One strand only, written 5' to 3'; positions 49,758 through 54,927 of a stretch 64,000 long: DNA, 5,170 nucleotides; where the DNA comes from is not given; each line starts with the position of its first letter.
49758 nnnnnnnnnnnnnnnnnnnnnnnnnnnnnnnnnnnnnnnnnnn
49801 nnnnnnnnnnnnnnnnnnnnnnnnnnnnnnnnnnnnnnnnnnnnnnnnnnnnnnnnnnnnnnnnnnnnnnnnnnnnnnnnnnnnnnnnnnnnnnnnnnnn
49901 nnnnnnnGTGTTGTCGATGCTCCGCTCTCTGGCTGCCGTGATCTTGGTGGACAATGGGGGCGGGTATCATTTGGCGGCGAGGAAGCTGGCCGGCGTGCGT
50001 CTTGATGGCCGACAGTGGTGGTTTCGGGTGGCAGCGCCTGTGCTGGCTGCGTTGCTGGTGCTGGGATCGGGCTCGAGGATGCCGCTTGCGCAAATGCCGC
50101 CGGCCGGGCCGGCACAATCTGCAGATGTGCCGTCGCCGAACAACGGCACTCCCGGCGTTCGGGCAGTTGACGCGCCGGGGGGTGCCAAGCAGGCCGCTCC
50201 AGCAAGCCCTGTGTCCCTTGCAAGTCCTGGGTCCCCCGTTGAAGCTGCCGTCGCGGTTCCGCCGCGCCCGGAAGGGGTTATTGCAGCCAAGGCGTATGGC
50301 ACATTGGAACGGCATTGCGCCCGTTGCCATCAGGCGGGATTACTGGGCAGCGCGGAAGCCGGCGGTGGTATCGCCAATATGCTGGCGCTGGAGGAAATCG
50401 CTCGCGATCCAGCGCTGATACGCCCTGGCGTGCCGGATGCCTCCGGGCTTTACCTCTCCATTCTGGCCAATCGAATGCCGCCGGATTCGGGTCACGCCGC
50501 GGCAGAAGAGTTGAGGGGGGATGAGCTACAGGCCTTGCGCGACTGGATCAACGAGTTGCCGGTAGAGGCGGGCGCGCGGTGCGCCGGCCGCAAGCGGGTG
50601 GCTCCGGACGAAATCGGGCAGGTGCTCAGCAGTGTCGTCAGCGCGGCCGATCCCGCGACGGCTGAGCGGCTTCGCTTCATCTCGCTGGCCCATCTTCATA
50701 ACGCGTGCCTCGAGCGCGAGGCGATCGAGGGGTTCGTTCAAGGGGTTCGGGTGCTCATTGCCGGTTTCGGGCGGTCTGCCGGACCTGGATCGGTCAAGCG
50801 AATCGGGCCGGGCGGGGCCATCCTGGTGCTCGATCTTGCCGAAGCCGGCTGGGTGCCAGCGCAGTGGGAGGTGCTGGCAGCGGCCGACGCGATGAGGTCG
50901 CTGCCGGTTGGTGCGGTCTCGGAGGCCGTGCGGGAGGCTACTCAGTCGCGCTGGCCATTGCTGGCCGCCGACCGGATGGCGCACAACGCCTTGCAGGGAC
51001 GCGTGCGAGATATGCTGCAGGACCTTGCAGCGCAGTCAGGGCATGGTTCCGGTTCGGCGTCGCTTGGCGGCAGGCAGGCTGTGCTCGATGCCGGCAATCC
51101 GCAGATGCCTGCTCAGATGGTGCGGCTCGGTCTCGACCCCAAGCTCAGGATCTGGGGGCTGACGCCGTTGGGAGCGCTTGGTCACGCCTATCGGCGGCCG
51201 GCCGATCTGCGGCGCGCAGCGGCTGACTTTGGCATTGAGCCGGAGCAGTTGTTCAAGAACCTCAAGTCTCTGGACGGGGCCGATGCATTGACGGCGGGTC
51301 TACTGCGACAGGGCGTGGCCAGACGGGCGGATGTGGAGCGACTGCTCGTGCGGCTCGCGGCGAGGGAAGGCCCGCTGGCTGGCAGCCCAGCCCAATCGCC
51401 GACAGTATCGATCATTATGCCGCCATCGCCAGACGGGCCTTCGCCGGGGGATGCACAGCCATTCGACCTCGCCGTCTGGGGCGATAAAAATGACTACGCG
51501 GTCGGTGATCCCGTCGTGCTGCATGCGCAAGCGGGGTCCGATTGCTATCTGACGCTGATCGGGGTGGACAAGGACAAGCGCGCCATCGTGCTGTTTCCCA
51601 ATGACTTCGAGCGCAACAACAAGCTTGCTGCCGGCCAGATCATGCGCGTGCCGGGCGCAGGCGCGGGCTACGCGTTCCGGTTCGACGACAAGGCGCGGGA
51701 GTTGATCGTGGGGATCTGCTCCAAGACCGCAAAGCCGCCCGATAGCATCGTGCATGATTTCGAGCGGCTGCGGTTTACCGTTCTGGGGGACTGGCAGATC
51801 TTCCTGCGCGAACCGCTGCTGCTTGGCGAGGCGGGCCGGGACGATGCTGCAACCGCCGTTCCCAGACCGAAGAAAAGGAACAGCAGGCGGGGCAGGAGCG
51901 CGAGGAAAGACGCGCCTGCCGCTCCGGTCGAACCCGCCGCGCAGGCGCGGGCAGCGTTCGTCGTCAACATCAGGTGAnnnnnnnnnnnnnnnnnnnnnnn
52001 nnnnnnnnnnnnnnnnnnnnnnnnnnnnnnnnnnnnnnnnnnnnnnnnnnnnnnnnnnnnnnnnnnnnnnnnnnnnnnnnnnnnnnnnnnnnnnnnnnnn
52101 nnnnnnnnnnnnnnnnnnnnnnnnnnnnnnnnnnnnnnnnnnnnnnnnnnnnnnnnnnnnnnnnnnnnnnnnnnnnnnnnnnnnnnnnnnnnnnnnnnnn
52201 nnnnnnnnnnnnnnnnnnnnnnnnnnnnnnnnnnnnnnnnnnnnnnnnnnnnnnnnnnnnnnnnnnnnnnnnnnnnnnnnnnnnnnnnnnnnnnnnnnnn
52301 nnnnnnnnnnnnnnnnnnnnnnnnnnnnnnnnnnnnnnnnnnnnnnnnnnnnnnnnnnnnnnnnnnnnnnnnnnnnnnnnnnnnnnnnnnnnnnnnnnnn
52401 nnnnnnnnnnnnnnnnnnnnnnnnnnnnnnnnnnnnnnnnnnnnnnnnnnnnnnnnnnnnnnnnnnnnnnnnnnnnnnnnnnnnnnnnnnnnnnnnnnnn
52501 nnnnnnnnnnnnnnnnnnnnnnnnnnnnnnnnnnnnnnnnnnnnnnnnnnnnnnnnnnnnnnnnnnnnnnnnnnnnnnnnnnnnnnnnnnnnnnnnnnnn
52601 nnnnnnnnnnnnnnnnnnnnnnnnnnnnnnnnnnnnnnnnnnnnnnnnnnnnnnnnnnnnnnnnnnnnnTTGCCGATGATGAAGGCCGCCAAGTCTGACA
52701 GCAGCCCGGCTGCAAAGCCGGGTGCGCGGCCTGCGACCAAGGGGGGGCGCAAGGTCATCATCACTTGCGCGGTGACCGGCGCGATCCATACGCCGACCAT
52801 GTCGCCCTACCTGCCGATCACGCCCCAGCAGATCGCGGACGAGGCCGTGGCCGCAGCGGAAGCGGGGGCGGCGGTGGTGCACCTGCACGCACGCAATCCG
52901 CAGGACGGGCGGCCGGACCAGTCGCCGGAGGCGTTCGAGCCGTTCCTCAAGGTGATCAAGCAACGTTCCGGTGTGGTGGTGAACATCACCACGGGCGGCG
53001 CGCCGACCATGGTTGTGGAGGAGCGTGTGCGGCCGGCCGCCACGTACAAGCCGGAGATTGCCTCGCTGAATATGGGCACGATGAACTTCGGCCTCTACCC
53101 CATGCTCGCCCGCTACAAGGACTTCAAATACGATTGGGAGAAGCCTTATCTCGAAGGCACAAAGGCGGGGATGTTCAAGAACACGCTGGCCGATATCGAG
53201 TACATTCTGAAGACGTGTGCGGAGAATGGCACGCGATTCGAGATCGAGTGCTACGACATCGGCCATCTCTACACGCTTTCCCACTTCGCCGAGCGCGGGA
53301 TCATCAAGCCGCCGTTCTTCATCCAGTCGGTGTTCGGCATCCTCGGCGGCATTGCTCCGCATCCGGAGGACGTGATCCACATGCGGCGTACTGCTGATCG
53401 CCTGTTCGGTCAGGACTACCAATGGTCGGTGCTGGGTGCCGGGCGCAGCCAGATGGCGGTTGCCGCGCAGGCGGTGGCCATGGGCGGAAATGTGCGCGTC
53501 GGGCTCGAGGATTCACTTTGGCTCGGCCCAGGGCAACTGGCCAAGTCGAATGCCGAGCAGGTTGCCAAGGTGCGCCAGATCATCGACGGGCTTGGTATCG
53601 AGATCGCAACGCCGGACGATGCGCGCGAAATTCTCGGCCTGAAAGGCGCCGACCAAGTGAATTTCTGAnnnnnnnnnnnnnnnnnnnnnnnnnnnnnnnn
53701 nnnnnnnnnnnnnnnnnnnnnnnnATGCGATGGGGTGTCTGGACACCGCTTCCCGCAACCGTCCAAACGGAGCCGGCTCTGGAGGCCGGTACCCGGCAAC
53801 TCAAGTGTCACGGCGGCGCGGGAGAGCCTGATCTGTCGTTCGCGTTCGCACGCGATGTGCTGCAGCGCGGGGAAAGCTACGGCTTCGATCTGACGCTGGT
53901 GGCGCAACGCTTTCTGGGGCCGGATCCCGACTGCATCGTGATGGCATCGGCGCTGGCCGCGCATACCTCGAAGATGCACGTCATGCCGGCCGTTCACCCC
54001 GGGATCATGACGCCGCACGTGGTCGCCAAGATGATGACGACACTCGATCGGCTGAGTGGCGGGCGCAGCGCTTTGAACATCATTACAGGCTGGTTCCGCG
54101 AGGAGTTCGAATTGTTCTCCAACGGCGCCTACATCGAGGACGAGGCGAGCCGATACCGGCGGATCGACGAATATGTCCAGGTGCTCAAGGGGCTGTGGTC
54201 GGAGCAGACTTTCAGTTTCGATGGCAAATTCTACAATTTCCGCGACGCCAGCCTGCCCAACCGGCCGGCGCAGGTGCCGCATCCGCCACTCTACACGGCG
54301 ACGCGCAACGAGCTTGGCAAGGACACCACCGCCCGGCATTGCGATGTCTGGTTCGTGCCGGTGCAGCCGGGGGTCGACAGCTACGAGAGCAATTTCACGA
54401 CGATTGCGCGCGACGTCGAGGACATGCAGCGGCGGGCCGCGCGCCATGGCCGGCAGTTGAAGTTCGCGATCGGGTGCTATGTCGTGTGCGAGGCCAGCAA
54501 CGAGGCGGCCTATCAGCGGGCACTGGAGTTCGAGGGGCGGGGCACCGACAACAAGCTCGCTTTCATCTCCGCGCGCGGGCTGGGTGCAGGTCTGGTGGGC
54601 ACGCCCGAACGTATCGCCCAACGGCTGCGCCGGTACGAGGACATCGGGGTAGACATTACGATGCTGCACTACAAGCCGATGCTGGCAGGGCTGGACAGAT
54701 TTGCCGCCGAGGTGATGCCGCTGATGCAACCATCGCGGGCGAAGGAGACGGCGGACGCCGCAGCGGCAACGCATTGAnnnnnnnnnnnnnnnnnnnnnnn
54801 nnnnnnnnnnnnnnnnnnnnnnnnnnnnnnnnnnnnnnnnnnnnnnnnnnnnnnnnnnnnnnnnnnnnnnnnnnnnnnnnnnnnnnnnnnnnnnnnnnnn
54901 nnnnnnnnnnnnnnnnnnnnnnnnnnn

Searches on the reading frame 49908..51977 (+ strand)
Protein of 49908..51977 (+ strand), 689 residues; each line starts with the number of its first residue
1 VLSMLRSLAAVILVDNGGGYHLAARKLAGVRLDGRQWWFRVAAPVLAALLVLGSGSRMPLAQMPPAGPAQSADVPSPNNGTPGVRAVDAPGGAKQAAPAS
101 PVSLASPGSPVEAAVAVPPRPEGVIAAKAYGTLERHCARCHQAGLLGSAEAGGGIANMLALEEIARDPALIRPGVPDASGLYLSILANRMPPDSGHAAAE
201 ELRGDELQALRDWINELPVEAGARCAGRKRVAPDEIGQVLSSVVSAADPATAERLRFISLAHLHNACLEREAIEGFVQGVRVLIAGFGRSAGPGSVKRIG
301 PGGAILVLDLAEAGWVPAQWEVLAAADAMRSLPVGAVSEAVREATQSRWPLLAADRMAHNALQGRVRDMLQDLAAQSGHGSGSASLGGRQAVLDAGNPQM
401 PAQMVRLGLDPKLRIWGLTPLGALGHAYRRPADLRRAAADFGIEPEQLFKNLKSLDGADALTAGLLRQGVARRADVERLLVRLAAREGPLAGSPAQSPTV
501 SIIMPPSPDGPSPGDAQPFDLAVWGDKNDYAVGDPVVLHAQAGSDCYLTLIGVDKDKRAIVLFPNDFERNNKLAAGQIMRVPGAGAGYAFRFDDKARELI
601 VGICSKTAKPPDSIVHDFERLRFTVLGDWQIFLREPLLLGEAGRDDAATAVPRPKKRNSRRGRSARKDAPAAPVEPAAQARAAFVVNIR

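Call 20: search_protein_families(library=pfam, proteins=[window:49908-51977:+], max_evalue=0.001)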
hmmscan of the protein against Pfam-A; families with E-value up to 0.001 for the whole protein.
window:49908-51977:+ (689 aa): 1 family
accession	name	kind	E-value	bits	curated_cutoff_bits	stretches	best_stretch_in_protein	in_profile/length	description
PF14326.11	DUF4384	-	2.3e-15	56.8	27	1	530-607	2-80/81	Domain of unknown function (DUF4384)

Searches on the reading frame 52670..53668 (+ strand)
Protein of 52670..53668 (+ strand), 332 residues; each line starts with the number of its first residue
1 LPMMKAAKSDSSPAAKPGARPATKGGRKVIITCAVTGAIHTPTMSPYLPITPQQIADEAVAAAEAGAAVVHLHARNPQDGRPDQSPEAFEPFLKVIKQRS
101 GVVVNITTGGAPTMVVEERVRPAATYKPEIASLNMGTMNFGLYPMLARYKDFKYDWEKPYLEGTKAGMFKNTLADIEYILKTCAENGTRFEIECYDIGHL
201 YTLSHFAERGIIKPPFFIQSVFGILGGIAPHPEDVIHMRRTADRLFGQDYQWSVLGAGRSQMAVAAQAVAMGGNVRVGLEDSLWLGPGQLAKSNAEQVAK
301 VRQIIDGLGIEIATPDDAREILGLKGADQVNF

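Call 20: search_protein_families(library=pfam, proteins=[window:52670-53668:+], max_evalue=0.001)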
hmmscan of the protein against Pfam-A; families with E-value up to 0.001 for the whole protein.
window:52670-53668:+ (332 aa): 1 family
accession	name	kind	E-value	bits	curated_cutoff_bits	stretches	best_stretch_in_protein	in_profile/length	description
PF05853.18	BKACE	-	1.6e-111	372.5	24.8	1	28-324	1-274/274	beta-keto acid cleavage enzyme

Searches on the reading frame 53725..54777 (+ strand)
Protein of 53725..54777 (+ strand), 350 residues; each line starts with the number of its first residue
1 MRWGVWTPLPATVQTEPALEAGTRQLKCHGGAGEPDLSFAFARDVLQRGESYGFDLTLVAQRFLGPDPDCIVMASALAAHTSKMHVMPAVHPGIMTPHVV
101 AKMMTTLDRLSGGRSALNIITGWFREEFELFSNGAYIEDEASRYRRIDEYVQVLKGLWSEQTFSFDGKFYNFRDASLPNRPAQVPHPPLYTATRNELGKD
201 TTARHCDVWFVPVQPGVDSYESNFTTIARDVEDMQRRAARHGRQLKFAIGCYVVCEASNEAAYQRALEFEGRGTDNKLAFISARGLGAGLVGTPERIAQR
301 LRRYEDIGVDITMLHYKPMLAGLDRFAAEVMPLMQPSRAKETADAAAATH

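Call 9: search_protein_families(library=pfam, proteins=[window:53725-54777:+], max_evalue=0.01)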
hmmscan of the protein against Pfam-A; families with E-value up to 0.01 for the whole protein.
window:53725-54777:+ (350 aa): 1 family
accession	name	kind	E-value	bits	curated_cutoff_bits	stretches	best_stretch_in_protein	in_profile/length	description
PF00296.26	Bac_luciferase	-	6.4e-52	177.3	27.9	1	33-310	18-313/314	Luciferase-like monooxygenase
